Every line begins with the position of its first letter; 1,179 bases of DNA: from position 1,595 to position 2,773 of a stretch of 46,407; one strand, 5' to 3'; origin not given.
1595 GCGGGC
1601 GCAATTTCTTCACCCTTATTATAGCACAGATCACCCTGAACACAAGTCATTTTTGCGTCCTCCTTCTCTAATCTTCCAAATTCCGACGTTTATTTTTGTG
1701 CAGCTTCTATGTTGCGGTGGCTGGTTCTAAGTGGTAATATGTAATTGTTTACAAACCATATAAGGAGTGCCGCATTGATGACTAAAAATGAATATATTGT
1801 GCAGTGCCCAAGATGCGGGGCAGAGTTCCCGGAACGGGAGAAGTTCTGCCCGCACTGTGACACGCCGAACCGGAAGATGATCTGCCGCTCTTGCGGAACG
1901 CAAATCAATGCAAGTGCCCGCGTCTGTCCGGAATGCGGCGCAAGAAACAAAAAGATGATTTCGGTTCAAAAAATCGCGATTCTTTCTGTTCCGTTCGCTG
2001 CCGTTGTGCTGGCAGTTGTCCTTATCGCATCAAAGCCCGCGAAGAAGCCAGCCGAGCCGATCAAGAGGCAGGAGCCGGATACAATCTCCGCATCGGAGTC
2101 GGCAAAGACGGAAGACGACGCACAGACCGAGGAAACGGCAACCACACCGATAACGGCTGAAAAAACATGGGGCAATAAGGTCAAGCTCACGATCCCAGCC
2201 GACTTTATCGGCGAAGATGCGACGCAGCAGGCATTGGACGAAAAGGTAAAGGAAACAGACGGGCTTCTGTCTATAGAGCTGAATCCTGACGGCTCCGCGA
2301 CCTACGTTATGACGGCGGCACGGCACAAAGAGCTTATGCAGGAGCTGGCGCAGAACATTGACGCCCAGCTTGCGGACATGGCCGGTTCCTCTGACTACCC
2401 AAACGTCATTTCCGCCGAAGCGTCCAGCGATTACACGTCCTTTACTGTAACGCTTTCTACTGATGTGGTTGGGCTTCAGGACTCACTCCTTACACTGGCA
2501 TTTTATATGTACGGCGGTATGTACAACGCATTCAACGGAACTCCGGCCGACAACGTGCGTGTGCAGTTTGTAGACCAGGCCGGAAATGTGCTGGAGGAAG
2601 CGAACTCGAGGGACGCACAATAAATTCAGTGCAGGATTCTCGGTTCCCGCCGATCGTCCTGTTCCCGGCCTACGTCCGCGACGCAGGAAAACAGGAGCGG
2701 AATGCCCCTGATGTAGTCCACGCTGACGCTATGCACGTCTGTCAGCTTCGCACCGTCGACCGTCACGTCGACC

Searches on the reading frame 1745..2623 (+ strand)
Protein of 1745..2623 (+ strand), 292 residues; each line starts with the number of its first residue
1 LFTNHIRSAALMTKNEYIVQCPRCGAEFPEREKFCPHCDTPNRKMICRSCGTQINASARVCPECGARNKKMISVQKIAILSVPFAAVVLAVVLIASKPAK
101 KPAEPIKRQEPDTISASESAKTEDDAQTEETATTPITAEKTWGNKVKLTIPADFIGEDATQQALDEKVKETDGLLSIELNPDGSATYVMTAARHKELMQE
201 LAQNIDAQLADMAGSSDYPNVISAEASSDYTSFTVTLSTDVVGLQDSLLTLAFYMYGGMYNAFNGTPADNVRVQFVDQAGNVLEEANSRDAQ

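Call 64: search_protein_families(library=pfam, proteins=[window:1745-2623:+], max_evalue=0.001)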
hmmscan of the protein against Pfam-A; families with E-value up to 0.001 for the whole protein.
window:1745-2623:+ (292 aa): 7 families
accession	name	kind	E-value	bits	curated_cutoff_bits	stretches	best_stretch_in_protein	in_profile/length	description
PF13240.11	Zn_Ribbon_1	-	2.4e-10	40.3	25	2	47-66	2-21/23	zinc-ribbon domain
PF12773.13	DZR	-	1.8e-09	38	27.3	1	21-65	1-45/45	Double zinc ribbon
PF13248.11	Zn_ribbon_3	-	4.1e-08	32.8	27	1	19-40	3-24/26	zinc-ribbon domain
PF01155.25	HypA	-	1.9e-06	28.3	28.9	0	43-81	69-109/112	Hydrogenase/urease nickel incorporation, metallochaperone, hypA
PF17032.10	Zn_ribbon_15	-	1.7e-05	26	28.9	1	13-65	32-73/73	zinc-ribbon family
PF24463.1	DUF7577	-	0.0007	19.6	28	0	58-69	2-13/27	Domain of unknown function (DUF7577)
PF12172.15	zf-ChsH2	-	0.00073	19.7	23.2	0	20-39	13-32/37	ChsH2, rubredoxin-like zinc ribbon domain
